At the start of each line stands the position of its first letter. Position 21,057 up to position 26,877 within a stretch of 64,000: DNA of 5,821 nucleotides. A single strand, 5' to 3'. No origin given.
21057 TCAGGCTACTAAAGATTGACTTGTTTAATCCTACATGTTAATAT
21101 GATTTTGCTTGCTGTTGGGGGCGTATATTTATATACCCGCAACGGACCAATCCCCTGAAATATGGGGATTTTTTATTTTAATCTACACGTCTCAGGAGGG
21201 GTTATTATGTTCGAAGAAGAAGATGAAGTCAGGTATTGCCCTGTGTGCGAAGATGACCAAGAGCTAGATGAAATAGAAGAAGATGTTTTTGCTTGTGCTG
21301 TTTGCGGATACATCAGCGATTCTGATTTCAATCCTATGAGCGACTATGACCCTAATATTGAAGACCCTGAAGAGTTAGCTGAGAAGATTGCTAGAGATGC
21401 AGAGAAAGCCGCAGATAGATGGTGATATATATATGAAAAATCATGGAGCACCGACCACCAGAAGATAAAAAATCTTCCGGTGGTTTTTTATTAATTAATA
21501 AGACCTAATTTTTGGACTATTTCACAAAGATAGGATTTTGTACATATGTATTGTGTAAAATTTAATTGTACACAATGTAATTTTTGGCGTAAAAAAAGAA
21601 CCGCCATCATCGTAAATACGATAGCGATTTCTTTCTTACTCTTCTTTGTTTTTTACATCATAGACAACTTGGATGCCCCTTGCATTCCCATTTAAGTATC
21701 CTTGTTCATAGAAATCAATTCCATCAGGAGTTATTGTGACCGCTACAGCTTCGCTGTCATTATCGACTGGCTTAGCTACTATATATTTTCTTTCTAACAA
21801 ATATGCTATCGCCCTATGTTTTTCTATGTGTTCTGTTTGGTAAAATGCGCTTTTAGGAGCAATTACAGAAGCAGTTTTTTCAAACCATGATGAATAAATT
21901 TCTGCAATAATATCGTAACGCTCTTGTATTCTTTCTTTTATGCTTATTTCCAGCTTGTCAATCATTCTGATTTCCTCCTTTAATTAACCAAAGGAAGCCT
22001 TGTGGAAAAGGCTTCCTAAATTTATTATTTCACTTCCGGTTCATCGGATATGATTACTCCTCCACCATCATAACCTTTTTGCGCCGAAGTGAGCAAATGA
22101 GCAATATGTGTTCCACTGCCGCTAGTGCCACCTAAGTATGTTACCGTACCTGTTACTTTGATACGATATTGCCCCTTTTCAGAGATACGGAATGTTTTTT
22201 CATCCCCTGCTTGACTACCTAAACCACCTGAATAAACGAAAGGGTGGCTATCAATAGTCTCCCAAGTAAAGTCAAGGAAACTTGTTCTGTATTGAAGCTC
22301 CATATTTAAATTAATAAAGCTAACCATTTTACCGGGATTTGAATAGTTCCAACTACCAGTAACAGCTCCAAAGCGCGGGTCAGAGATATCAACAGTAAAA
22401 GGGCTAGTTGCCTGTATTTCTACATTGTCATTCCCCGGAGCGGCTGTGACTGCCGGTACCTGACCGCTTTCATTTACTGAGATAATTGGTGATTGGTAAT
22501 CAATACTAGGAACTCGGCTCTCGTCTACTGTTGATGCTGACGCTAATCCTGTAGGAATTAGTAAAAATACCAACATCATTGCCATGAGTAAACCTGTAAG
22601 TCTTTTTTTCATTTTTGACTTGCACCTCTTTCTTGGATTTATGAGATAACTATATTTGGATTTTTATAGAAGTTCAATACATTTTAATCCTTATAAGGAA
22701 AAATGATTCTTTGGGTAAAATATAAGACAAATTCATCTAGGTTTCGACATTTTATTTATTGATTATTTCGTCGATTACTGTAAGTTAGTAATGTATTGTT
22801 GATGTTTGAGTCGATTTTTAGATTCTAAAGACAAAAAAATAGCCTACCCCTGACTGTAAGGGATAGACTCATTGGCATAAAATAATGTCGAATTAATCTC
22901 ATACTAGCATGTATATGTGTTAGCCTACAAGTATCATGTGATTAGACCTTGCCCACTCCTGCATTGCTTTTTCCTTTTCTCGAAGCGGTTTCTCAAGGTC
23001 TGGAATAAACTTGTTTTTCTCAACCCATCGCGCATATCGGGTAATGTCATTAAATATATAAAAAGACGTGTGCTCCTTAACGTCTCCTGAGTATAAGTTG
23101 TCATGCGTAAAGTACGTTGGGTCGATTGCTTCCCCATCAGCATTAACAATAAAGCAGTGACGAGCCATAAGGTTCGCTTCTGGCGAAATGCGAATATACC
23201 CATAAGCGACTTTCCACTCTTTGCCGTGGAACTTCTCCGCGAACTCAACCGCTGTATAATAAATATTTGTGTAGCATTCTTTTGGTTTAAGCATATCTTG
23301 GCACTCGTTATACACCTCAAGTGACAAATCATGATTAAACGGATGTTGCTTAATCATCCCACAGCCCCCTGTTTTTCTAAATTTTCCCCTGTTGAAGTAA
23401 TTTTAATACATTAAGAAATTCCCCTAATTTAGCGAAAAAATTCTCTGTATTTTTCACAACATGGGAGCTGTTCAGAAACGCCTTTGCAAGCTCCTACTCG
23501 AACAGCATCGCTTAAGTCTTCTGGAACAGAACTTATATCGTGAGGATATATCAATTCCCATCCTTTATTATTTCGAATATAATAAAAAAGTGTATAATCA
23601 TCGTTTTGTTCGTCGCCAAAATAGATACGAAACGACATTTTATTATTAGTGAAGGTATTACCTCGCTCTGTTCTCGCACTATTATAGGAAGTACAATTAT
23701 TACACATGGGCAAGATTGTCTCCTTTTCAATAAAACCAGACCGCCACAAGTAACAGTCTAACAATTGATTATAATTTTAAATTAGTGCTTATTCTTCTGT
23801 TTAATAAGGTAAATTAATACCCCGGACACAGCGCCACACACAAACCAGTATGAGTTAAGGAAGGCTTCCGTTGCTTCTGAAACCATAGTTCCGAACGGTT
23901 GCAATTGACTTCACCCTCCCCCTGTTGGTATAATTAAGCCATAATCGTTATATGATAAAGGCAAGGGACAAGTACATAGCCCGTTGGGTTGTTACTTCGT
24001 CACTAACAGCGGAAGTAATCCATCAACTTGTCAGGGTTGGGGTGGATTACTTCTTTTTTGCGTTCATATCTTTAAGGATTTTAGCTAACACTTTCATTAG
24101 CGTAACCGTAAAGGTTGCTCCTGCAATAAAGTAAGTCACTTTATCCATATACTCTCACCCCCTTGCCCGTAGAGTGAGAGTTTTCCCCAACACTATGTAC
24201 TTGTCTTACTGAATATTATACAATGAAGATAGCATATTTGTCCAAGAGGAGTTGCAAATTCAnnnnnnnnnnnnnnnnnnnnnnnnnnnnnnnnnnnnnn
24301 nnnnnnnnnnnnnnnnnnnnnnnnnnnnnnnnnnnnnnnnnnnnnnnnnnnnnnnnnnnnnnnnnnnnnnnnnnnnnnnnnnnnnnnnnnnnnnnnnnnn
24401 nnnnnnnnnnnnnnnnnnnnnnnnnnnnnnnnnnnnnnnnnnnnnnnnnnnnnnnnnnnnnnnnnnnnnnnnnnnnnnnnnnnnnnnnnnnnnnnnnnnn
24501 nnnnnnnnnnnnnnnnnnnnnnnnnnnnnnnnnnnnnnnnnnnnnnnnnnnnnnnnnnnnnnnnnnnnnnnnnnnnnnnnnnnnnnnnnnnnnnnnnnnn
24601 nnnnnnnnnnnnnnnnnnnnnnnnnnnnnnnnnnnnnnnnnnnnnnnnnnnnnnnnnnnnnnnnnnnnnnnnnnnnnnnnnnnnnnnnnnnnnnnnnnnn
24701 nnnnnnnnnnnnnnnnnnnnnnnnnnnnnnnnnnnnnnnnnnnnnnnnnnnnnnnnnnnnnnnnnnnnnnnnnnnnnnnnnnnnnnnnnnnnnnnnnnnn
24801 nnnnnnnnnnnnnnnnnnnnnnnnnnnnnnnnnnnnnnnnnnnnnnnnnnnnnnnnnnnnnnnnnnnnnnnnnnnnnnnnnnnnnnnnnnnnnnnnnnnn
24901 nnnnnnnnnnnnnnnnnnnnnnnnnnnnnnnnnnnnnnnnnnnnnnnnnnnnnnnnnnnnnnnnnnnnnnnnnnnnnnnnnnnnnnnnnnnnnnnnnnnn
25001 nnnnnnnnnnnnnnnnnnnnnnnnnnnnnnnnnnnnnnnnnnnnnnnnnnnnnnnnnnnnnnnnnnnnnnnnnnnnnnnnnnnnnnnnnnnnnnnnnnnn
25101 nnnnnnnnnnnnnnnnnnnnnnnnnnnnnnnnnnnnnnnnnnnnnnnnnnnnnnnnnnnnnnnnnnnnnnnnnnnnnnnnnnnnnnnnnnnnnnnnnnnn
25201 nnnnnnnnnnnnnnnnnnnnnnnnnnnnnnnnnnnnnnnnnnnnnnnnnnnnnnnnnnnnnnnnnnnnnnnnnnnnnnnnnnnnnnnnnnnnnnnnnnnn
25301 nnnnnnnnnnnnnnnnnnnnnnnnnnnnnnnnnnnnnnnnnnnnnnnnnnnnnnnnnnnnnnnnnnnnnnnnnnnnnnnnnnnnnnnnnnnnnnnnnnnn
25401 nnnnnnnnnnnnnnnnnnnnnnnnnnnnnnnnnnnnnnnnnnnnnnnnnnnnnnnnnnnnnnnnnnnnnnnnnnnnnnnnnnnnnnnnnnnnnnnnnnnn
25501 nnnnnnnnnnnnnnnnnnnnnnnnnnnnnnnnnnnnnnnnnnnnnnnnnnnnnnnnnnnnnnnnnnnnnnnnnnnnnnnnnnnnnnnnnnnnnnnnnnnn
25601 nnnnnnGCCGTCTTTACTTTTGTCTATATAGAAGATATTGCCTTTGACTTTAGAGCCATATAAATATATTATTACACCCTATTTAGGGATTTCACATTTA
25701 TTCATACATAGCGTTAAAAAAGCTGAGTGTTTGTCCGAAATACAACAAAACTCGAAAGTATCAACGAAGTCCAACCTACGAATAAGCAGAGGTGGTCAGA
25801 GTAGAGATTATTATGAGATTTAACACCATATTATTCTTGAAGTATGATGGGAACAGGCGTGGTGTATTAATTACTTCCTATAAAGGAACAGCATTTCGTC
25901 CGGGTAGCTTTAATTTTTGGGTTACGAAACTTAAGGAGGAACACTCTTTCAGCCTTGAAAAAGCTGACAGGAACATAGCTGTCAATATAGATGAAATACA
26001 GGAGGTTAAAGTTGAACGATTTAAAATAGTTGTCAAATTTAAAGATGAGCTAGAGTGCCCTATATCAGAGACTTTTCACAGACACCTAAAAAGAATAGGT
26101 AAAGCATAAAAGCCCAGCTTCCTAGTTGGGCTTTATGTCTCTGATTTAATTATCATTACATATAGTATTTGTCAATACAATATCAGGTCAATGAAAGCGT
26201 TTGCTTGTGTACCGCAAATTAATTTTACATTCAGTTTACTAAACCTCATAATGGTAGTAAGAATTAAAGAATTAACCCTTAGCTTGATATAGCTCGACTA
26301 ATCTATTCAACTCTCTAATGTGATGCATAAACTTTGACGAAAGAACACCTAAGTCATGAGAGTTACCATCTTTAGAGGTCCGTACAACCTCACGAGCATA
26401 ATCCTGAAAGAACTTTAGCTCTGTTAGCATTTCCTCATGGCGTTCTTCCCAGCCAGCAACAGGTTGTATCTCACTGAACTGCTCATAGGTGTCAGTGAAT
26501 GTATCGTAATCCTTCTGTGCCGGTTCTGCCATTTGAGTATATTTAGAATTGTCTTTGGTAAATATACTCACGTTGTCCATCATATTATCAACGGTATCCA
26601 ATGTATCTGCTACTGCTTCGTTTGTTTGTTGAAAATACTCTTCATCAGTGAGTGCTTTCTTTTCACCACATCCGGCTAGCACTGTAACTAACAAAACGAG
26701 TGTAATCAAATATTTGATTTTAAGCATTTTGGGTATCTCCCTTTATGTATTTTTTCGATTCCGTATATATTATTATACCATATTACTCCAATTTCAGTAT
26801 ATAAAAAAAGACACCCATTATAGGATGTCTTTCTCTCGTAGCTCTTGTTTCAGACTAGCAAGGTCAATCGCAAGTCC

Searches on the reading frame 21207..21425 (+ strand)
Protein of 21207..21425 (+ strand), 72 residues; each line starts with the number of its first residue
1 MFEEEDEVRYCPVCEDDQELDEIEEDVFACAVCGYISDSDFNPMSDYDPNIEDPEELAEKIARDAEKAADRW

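Call 4: search_protein_families(library=pfam, proteins=[window:21207-21425:+], max_evalue=1)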
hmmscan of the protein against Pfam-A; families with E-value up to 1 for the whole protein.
window:21207-21425:+ (72 aa): 11 families
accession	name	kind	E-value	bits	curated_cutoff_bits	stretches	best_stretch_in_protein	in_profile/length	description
PF21349.2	RUBY_RBDX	-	0.0001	22.1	26.5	1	29-40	2-13/30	Rubrerythrin, rubredoxin-like domain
PF02132.21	RecR_ZnF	-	0.00061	20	22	1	30-40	4-14/21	RecR, Cys4-zinc finger domain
PF07282.18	Cas12f1-like_TNB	-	0.0034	18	26.3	1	10-42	30-55/60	Cas12f1-like, TNB domain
PF06061.16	Baculo_ME53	-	0.019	14.5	25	1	5-41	266-302/343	Baculoviridae ME53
PF14354.12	Lar_restr_allev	-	0.039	14.6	28.6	1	7-72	2-54/58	Restriction alleviation protein Lar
PF10071.14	DUF2310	-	0.047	13.4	25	1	4-38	214-250/255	Zn-ribbon-containing, possibly nucleic-acid-binding protein (DUF2310)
PF12760.12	Zn_ribbon_IS1595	-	0.049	14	25.4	1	10-35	20-45/46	Transposase zinc-ribbon domain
PF02150.21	Zn_ribbon_RPB9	-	0.061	13.7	25.2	1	9-39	2-33/36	RNA polymerases M/15 Kd subunit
PF19746.4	DUF6233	-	0.17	12.4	27.6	1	5-21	43-59/59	Family of unknown function (DUF6233)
PF22885.1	DUF7020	-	0.19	12.4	25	1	3-38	95-130/131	Domain of unknown function (DUF7020)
PF08271.17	Zn_Ribbon_TF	-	0.24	11.4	29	1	10-40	2-32/43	TFIIB zinc-binding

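Call 10: search_protein_families(library=ncbifam, proteins=[window:21207-21425:+], max_evalue=1)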
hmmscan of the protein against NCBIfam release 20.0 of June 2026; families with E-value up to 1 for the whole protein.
window:21207-21425:+ (72 aa): 5 families
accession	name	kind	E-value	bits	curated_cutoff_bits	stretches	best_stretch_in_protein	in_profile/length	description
NF003058.0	PRK03976.1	equivalog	0.012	15.5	87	1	5-36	33-63/91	50S ribosomal protein L37ae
NF045720.1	rubredox_RCKP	subfamily_domain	0.077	12.6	45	0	27-39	3-15/34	RCKP-type rubredoxin-like domain-containing protein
NF001658.0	PRK00423.1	subfamily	0.078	12.1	384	1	3-40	8-45/312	transcription initiation factor IIB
TIGR00319.1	desulf_FeS4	domain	0.18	11.5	36.05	1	25-36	5-16/34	desulfoferrodoxin FeS4 iron-binding domain-containing protein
NF001646.0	PRK00420.1-3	equivalog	0.2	11.9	117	1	1-25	30-53/117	hypothetical protein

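Call 11: search_protein_families(library=phrogs, proteins=[window:21207-21425:+], max_evalue=0.01)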
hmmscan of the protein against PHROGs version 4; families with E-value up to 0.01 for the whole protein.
window:21207-21425:+ (72 aa): 0 families

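Call 83: find_homologous_proteins(query=window:21207-21425:+, max_evalue=0.001)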
Query window:21207-21425:+ (72 aa): 1 proteins with E <= 0.001 among 2 candidates.
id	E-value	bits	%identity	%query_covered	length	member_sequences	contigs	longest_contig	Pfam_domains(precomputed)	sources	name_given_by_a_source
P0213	3.7e-33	131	83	100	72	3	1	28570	-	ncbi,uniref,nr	ncbi:hypothetical protein J7E78_22495 [Paenibacillus polymyxa]|uniref:hypothetical protein n=1 Tax=P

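Call 104: search_protein_families(library=padloc, proteins=[window:21207-21425:+], max_evalue=0.01)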
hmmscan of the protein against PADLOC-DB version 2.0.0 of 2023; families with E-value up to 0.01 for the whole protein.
window:21207-21425:+ (72 aa): 5 families
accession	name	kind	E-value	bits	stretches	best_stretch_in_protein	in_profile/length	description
PDLC01232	Cas12a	-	0.00031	17.1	1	9-58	896-936/950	Cas12a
PDLC01230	Cas12a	-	0.00084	15.6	1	9-57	879-919/934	CAS-V-A; effector__SPE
PDLC00931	Cas12u2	-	0.0011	16.6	1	9-48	394-433/445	Cas12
PDLC01700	Cas12f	-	0.0024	14.9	1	9-43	383-416/458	CAS-V-F; effector__SPE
PDLC00933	Cas12u4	-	0.0056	13.6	1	9-43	397-431/488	Cas12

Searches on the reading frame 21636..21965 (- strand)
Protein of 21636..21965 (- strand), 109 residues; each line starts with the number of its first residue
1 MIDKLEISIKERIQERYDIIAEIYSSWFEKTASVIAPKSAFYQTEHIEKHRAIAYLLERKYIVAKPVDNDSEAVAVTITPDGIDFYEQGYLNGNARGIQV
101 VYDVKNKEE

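Call 4: search_protein_families(library=pfam, proteins=[window:21636-21965:-], max_evalue=1)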
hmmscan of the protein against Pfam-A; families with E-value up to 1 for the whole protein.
window:21636-21965:- (109 aa): 2 families
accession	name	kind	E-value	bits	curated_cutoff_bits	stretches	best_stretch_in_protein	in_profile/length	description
PF15902.12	Sortilin-Vps10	-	0.12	11.6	33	1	30-88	147-205/446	Sortilin, neurotensin receptor 3,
PF24242.1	DUF7449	-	0.15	12.5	27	1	82-108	57-83/89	Domain of unknown function (DUF7449)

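Call 11: search_protein_families(library=phrogs, proteins=[window:21636-21965:-], max_evalue=0.01)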
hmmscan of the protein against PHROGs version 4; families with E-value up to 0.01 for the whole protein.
window:21636-21965:- (109 aa): 0 families

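Call 82: find_homologous_proteins(query=window:21636-21965:-, max_evalue=0.001)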
Query window:21636-21965:- (109 aa): 22 proteins with E <= 0.001 among 26 candidates.
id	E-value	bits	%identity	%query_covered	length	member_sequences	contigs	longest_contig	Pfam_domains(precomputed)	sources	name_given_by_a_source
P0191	3.8e-64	231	100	100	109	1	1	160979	-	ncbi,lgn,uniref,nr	ncbi:hypothetical protein [Paenibacillus xylanexedens]|uniref:hypothetical protein n=1 Tax=Paenibaci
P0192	1.3e-53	197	83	100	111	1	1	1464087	-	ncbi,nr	nr:hypothetical protein [Paenibacillus xylanexedens]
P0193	3.4e-49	183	76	100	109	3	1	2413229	-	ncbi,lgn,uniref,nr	ncbi:hypothetical protein [Paenibacillus sp. MER 99-2]|uniref:hypothetical protein n=1 Tax=Paenibaci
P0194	9.4e-47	175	74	100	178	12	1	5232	-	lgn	-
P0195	9.5e-47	175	72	100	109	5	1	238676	-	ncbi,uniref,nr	ncbi:hypothetical protein [Paenibacillus xylanexedens]|uniref:hypothetical protein n=2 Tax=Paenibaci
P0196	9.6e-46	172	72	100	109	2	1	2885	-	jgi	-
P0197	7.4e-45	169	71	100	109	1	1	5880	-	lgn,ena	-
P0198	2.2e-44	167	71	100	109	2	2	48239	-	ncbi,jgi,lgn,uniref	ncbi:hypothetical protein AB4Z30_28300 [Paenibacillus sp. 2TAF8]|jgi:hypothetical protein|uniref:hyp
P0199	2.4e-41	158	65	98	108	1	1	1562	-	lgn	-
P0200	3.0e-40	154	67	97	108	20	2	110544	-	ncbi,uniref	ncbi:hypothetical protein [Paenibacillus xylanexedens]|uniref:hypothetical protein n=1 Tax=Paenibaci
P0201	1.7e-39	152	64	98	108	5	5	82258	-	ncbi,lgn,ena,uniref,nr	ncbi:MAG: hypothetical protein IKE29_00205 [Paenibacillus sp.]|uniref:hypothetical protein n=1 Tax=P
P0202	2.1e-39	151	64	97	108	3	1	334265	-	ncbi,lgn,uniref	ncbi:MAG: hypothetical protein ACE3K2_25330 [Paenibacillus sp.]|uniref:hypothetical protein n=1 Tax=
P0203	9.1e-39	149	65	95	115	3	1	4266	-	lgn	-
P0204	5.9e-36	140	59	100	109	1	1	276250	-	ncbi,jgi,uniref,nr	ncbi:hypothetical protein KQI74_19325 [Paenibacillus barcinonensis]|jgi:hypothetical protein|uniref:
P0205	1.7e-35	139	60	99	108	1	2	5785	-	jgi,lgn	jgi:hypothetical protein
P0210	4.1e-30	122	57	98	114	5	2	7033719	-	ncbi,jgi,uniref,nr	ncbi:hypothetical protein KQI74_15480 [Paenibacillus barcinonensis]|jgi:hypothetical protein|uniref:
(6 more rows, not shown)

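Call 84: find_encoding_contigs(protein=P0210, flank=4000, max_places=2)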
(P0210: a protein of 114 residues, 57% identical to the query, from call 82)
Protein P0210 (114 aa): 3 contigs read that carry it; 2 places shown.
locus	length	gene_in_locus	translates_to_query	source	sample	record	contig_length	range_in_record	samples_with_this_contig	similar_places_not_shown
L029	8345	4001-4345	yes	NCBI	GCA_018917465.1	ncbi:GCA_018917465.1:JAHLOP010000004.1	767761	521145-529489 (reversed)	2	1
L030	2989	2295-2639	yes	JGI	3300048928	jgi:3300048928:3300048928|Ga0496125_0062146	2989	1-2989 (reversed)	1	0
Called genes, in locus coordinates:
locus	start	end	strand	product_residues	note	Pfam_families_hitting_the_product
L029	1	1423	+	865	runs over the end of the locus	PF00528:BPD_transp_1, PF04069:OpuAC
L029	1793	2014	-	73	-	PF15562:Imm17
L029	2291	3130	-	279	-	-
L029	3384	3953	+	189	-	-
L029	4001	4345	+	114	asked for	-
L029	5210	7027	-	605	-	PF13520:AA_permease_2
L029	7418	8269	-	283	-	PF00596:Aldolase_II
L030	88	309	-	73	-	PF15562:Imm17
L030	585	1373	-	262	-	-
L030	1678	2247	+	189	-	-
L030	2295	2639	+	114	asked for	-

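Call 85: find_encoding_contigs(protein=P0200, flank=4000, max_places=2)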
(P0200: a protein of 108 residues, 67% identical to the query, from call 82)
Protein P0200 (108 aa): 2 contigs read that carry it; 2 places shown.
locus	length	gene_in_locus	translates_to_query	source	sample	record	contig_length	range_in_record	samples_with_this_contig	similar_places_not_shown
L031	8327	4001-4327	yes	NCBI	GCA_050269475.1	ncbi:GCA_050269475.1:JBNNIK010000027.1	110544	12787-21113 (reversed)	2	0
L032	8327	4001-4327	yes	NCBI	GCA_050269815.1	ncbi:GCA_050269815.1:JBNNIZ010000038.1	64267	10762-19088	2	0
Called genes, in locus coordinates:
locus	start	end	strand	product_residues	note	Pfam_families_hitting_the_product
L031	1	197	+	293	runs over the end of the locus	-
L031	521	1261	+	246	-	-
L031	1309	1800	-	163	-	PF07486:Hydrolase_2 (weak)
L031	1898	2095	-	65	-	PF12645:HTH_16 (weak)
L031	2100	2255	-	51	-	PF12841:YvrJ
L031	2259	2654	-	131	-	PF08281:Sigma70_r4_2, PF00196:GerE (weak), PF04545:Sigma70_r4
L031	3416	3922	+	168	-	PF09346:SMI1_KNR4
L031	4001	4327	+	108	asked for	-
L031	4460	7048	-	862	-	PF10101:DUF2339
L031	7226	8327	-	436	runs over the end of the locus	PF00083:Sugar_tr (faint), PF07690:MFS_1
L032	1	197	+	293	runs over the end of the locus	-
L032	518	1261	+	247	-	-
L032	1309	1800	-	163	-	PF07486:Hydrolase_2 (weak)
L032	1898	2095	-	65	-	PF12645:HTH_16 (weak)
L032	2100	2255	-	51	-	PF12841:YvrJ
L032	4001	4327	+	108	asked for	-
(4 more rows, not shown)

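Call 86: find_encoding_contigs(protein=P0192, flank=4000, max_places=2)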
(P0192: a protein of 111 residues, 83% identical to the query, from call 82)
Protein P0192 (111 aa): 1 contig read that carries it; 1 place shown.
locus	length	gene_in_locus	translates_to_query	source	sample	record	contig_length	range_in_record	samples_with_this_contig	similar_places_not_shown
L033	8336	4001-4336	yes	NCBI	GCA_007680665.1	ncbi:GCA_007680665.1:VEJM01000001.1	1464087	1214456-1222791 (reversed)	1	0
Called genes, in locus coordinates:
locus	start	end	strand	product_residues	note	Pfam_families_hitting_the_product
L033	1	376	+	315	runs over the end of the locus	PF00561:Abhydrolase_1, PF12146:Hydrolase_4, PF12697:Abhydrolase_6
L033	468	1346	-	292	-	PF02567:PhzC-PhzF, PF01678:DAP_epimerase (faint)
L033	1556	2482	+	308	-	PF08240:ADH_N, PF00107:ADH_zinc_N, PF13602:ADH_zinc_N_2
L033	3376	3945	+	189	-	-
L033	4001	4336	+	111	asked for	-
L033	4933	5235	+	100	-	PF00589:Phage_integrase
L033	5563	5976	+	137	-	PF10668:Phage_terminase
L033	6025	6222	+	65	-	-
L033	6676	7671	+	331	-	-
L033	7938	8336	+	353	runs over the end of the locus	PF00069:Pkinase, PF07714:PK_Tyr_Ser-Thr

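Call 98: predict_structure(alignment_id=A8)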
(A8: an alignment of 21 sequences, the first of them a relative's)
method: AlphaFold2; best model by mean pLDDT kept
length: 109 residues; sequences in the alignment: 21
mean_pLDDT: 65.1   pTM: 0.59
mean pLDDT of the five models: 65.1, 64.5, 63.7, 63.3, 62.8
residues with pLDDT >= 90: 0; 70-90: 49; 50-70: 38; < 50: 22
segments of 3 or more residues with pLDDT < 50: 93-109
pLDDT, mean of each block of 10 residues (from residue 1): 54 56 65 75 70 79 82 83 71 42 35
secondary structure, 60 per line:
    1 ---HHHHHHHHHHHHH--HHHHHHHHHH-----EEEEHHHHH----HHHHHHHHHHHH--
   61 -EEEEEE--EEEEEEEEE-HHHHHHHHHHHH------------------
elements in order: H4-16 H19-28 E34-37 H38-42 H47-58 E62-67 E70-78 H80-91

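Call 104: search_protein_families(library=padloc, proteins=[window:21636-21965:-], max_evalue=0.01)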
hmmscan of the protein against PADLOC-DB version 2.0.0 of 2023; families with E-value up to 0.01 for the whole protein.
window:21636-21965:- (109 aa): 0 families

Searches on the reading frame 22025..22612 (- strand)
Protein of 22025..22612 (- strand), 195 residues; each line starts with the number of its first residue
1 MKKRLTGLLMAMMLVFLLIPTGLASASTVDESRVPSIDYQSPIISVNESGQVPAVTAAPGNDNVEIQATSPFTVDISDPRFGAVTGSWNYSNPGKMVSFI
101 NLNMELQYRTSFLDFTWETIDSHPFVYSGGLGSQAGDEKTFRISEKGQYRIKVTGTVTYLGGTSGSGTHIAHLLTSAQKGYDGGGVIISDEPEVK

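Call 11: search_protein_families(library=phrogs, proteins=[window:22025-22612:-], max_evalue=0.01)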
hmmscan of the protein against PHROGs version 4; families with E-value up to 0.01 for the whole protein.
window:22025-22612:- (195 aa): 0 families

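Call 78: search_protein_families(library=pfam, proteins=[window:22025-22612:-], max_evalue=0.01)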
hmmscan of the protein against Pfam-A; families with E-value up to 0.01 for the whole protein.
window:22025-22612:- (195 aa): 0 families

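Call 104: search_protein_families(library=padloc, proteins=[window:22025-22612:-], max_evalue=0.01)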
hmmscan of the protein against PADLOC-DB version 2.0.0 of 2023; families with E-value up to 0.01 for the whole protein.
window:22025-22612:- (195 aa): 0 families

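Call 105: search_solved_structures(query=window:22025-22612:-, max_evalue=1)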
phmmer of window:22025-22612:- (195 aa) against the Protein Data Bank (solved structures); distinct sequences matched with E-value up to 1: 2.
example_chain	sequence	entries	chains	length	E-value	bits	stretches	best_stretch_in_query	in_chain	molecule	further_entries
6g6m_A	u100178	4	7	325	0.0011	22.3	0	48-82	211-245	Tako8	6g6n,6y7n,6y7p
6y7o_A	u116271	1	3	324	0.0014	22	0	48-82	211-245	Tako8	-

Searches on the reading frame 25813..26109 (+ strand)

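Call 78: search_protein_families(library=pfam, proteins=[window:25813-26109:+], max_evalue=0.01)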
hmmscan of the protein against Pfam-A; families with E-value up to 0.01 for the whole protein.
window:25813-26109:+ (98 aa): 1 family
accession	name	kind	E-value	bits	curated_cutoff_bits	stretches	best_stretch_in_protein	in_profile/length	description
PF04397.21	LytTR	-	2.9e-06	27.8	22.6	1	3-95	8-96/98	LytTr DNA-binding domain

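Call 104: search_protein_families(library=padloc, proteins=[window:25813-26109:+], max_evalue=0.01)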
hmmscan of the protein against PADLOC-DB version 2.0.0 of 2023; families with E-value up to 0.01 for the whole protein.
window:25813-26109:+ (98 aa): 0 families

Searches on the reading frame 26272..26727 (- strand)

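Call 78: search_protein_families(library=pfam, proteins=[window:26272-26727:-], max_evalue=0.01)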
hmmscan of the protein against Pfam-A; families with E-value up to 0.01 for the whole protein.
window:26272-26727:- (151 aa): 0 families

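Call 104: search_protein_families(library=padloc, proteins=[window:26272-26727:-], max_evalue=0.01)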
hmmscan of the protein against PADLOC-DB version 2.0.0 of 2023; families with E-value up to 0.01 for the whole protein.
window:26272-26727:- (151 aa): 1 family
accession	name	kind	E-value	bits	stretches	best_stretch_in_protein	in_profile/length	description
PDLC04323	PDC-M02B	-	0.0025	14.5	1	44-129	28-109/374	-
